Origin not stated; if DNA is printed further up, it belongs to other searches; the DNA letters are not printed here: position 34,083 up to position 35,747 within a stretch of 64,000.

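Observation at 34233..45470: Eleven-gene, translationally coupled haem-biosynthesis supercluster carrying coproporphyrin-dependent-pathway markers in a diderm background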

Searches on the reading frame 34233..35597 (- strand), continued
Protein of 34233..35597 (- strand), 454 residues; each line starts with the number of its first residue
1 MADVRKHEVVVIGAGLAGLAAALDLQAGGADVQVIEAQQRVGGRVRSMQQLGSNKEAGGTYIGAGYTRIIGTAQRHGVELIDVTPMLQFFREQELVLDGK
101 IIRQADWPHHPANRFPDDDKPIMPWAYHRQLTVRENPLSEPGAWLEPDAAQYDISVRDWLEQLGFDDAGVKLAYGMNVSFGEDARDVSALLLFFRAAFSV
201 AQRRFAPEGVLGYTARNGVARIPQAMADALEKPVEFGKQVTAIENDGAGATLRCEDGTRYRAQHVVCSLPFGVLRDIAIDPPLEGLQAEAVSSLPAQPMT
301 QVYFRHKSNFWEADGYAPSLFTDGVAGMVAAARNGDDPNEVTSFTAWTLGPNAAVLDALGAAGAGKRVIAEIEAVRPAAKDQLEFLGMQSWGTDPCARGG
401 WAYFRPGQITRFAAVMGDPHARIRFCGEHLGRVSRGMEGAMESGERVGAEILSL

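Call 59: fold_search(model_id=the predicted structure, library=pdb)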
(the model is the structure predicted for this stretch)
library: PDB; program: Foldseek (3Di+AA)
matches with E <= 10: 1980; with E <= 0.001: 1238
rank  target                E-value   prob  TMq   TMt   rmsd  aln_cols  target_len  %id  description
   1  2yg3_A                2.9e-32  1.00  0.77  0.77   5.1       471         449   24  Structure-based redesign of cofactor binding in Putrescine Oxidase: wild type enzyme (released 2011-05-18)
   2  2yg3_B                1.6e-31  1.00  0.77  0.78   5.0       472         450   23  Structure-based redesign of cofactor binding in Putrescine Oxidase: wild type enzyme (released 2011-05-18)
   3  2yg5                  1.9e-31  1.00  0.77  0.78   5.0       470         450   23  Structure-based redesign of cofactor binding in Putrescine Oxidase: A394C mutant (released 2011-05-18)
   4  7b0v_A                2.1e-31  1.00  0.78  0.72   4.7       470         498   24  Crystal Structure of human monoamine oxidase B in complex with (E)-3-phenyl-1-(3-(trifluoromethyl)phenyl)prop-2-en-1-o (released 2021-11-03)
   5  2yg6_B                4.1e-31  1.00  0.79  0.80   4.8       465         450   24  Structure-based redesign of cofactor binding in Putrescine Oxidase: P15I-A394C double mutant (released 2011-05-18)
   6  2yg6_A                4.3e-31  1.00  0.78  0.79   5.0       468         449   24  Structure-based redesign of cofactor binding in Putrescine Oxidase: P15I-A394C double mutant (released 2011-05-18)
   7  3zyx_A                5.8e-31  1.00  0.77  0.70   4.8       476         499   24  Crystal structure of human monoamine oxidase B in complex with methylene blue and bearing the double mutation I199A-Y3 (released 2011-12-14)
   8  8p84_B                6.5e-31  1.00  0.80  0.80   4.5       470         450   24  X-ray structure of Thermoanaerobacterales bacterium monoamine oxidase (released 2023-10-18)
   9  8p84_A                9.1e-31  1.00  0.79  0.80   4.4       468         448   24  X-ray structure of Thermoanaerobacterales bacterium monoamine oxidase (released 2023-10-18)
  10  2xfo_B                1.4e-30  1.00  0.79  0.73   4.7       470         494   23  tranylcypromine-inhibited human monoamine oxidase B Ile199Ala mutant in complex with 2-(2-benzofuranyl)-2-imidazoline (released 2010-10-06)
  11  2bxr_A                1.4e-30  1.00  0.79  0.81   4.3       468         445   22  Human Monoamine Oxidase A in complex with Clorgyline, Crystal Form A (released 2005-08-09)
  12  2bxs_A                1.4e-30  1.00  0.79  0.74   4.4       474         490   22  Human Monoamine Oxidase A in complex with Clorgyline, Crystal Form B (released 2005-08-09)
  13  1oj9_B                1.6e-30  1.00  0.77  0.71   4.8       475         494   24  HUMAN MONOAMINE OXIDASE B IN COMPLEX WITH 1,4-DIPHENYL-2-BUTENE (released 2003-08-15)
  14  2yg7_A                1.9e-30  1.00  0.77  0.78   5.0       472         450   23  Structure-based redesign of cofactor binding in Putrescine Oxidase: A394C-A396T-Q431G Triple mutant (released 2011-05-18)
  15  3zyx_B                2.0e-30  1.00  0.75  0.70   4.9       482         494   24  Crystal structure of human monoamine oxidase B in complex with methylene blue and bearing the double mutation I199A-Y3 (released 2011-12-14)
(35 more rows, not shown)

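Call 81: find_encoding_contigs(protein=P0121, flank=2000, max_places=2)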
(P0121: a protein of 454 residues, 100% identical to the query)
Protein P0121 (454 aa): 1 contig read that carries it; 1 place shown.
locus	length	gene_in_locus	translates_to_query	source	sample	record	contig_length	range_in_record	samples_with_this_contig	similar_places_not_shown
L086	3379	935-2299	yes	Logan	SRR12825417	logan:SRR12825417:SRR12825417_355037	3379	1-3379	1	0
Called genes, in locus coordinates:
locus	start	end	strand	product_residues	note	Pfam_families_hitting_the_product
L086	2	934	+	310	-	?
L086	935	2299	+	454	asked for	PF00890:FAD_binding_2 (weak), PF01266:DAO (weak), PF07992:Pyr_redox_2 (weak), PF13450:NAD_binding_8, PF01593:Amino_oxidase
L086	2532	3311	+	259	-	PF01507:PAPS_reduct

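Call 85: search_dna_similar(query=window:34233-35597:-, collection=plasmids, mode=protein, max_rows=15)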
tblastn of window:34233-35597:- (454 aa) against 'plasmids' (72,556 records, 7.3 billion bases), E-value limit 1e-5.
Records with a match: 65; places in all: 70; records where one place covers at least 80% of the query: 32.
Best place of each record, by identity: <60% 65.
By first word of the organism name: Streptomyces 20; Bacillus 8; Novosphingobium 6; Rhodococcus 4; Caballeronia 3; Acinetobacter 3; Curtobacterium 2; Natrinema 2; Burkholderia 2; Streptantibioticus 2; and 11 more.
By predicted mobility (MOB-suite, as given by PLSDB): non-mobilizable 39; mobilizable 19; conjugative 7.
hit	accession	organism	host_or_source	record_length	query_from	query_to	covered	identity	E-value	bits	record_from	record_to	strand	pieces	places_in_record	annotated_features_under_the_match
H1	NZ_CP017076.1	Novosphingobium resinovorum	single cell,soil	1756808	6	452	98%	37.9%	1e-67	241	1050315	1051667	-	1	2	none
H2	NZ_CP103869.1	Novosphingobium humi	pure culture,soil biofilm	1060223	32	453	93%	37.9%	1e-79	276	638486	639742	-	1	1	none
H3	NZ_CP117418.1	Novosphingobium humi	Single cell,Soil from military shooting ...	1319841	32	453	93%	37.9%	1e-79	276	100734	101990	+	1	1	none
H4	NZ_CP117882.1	Novosphingobium sp. KACC 22771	Single cell,soil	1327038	32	453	93%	37.7%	2e-79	275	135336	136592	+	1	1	none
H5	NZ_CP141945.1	Novosphingobium sp. RL4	Rheum palmatum L.,Single ...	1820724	32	454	93%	36.2%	4e-75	263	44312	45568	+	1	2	none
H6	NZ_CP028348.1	Novosphingobium sp. THN1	cell culture,surface water of Lake Taihu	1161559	32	453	93%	35.3%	8e-68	242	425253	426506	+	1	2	record has no annotation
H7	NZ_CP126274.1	Curtobacterium sp. MCBD17_040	-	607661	5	445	97%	28.7%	6e-21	103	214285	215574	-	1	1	FAD-dependent oxidoreductase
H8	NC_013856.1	Azospirillum sp. B510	-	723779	32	447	92%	26.6%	6e-19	97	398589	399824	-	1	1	flavin monoamine oxidase family protein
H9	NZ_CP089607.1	Rhodococcus qingshengii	cell culture,activated sludge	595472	32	453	93%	26.0%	5e-11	73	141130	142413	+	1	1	NAD(P)/FAD-dependent oxidoreductase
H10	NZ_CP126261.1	Curtobacterium sp. MCJR17_020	-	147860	32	452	93%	25.9%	2e-14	84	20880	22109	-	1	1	NAD(P)/FAD-dependent oxidoreductase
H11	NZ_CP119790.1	Haloarcula ordinaria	cell culture,sediment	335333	32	451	93%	26.0%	2e-13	81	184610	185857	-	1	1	flavin monoamine oxidase family protein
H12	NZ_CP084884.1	Natrinema zhouii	pure culture,Salt mine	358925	32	451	93%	25.3%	2e-13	81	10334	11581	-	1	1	flavin monoamine oxidase family protein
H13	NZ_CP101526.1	Burkholderia arboris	mixed culture,soil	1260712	32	452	93%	25.2%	5e-14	82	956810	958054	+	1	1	none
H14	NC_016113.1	Streptantibioticus cattleyicolor NRRL 8057 = DSM 46488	-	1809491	32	453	93%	25.1%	1e-11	75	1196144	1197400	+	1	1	none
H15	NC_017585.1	Streptantibioticus cattleyicolor NRRL 8057 = DSM 46488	-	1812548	32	453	93%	25.1%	1e-11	75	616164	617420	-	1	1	none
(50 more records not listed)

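Call 86: get_annotated_region(hit=H2, flank=8000)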
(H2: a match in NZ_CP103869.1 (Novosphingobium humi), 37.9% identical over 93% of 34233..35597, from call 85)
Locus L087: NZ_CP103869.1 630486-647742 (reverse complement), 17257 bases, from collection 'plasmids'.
description: Novosphingobium humi strain G5 plasmid unnamed1, complete sequence
organism: Novosphingobium humi (NCBI taxid 2282397)
taxonomy: Bacteria; Pseudomonadota; Alphaproteobacteria; Sphingomonadales; Sphingomonadaceae; Novosphingobium; Novosphingobium humi
host: -; source: pure culture,soil biofilm; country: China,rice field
typing (MOB-suite, as given by PLSDB): non-mobilizable
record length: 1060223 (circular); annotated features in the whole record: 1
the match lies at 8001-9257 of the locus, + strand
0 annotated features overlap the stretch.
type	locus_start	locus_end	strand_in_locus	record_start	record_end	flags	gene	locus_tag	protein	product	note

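Call 87: get_annotated_region(hit=H1, flank=8000)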
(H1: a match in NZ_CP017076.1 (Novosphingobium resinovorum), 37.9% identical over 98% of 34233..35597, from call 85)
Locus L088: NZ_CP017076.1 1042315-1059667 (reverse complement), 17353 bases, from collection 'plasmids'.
description: Novosphingobium resinovorum strain SA1 plasmid pSA1
organism: Novosphingobium resinovorum (NCBI taxid 158500)
taxonomy: Bacteria; Pseudomonadota; Alphaproteobacteria; Sphingomonadales; Sphingomonadaceae; Novosphingobium; Novosphingobium resinovorum
host: -; source: single cell,soil; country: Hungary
typing (MOB-suite, as given by PLSDB): conjugative; relaxase MOBP; mating-pair formation MPF_T
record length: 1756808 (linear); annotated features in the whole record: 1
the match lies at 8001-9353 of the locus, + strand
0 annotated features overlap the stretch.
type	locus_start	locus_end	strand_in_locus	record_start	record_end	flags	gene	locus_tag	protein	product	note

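Call 89: search_protein_families(library=pfam, proteins=[L087:5144-6607:-, L087:6555-7595:+, L087:7671-9263:+, L087:9317-10258:-, L087:10075-11526:-, L087:11436-12938:+, L088:5539-6792:+, L088:6778-7758:-, L088:9492-11684:+, L088:11844-12995:+], max_evalue=0.000001)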
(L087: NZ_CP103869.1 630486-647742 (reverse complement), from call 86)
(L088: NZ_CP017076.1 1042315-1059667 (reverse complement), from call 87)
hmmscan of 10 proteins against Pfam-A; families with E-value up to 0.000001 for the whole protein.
L087:5144-6607:- (487 aa): 1 family
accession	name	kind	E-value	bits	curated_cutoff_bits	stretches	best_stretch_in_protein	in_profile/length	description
PF00330.25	Aconitase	-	1.6e-165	552.1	28.7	1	21-477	1-463/463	Aconitase family (aconitate hydratase)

L087:6555-7595:+ (346 aa): 0 families

L087:7671-9263:+ (530 aa): 3 families
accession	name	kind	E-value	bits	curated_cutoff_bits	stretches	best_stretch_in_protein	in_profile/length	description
PF01593.30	Amino_oxidase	-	1.6e-39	136.9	19.8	1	95-528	1-443/443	Flavin containing amine oxidoreductase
PF13450.12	NAD_binding_8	-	2.7e-10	40.8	21.9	1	90-132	1-42/68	NAD(P)-binding Rossmann-like domain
PF01266.30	DAO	-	2.3e-07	31.1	27.9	1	87-121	1-35/353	FAD dependent oxidoreductase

L087:9317-10258:- (313 aa): 0 families

L087:10075-11526:- (483 aa): 0 families

L087:11436-12938:+ (500 aa): 1 family
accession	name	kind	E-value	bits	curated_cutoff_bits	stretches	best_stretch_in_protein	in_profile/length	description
PF00171.27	Aldedh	-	1.1e-159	532.3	23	1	31-496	1-461/461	Aldehyde dehydrogenase family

L088:5539-6792:+ (417 aa): 1 family
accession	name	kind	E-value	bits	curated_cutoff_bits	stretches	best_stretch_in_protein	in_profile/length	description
PF07690.21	MFS_1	-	1.9e-31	109.7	33.4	1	30-370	3-346/347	Major Facilitator Superfamily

L088:6778-7758:- (326 aa): 1 family
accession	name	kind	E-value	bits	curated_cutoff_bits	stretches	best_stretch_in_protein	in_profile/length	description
PF04397.21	LytTR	-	3.3e-12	46.9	22.6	1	226-309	10-95/98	LytTr DNA-binding domain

L088:9492-11684:+ (730 aa): 2 families
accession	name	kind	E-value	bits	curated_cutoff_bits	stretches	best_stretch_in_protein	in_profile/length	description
PF00593.30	TonB_dep_Rec_b-barrel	-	4.4e-38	132.7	27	1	251-690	21-436/436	TonB dependent receptor-like, beta-barrel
PF07715.20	Plug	-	4.3e-16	59.8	23.9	1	40-146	2-107/107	TonB-dependent Receptor Plug Domain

L088:11844-12995:+ (383 aa): 0 families
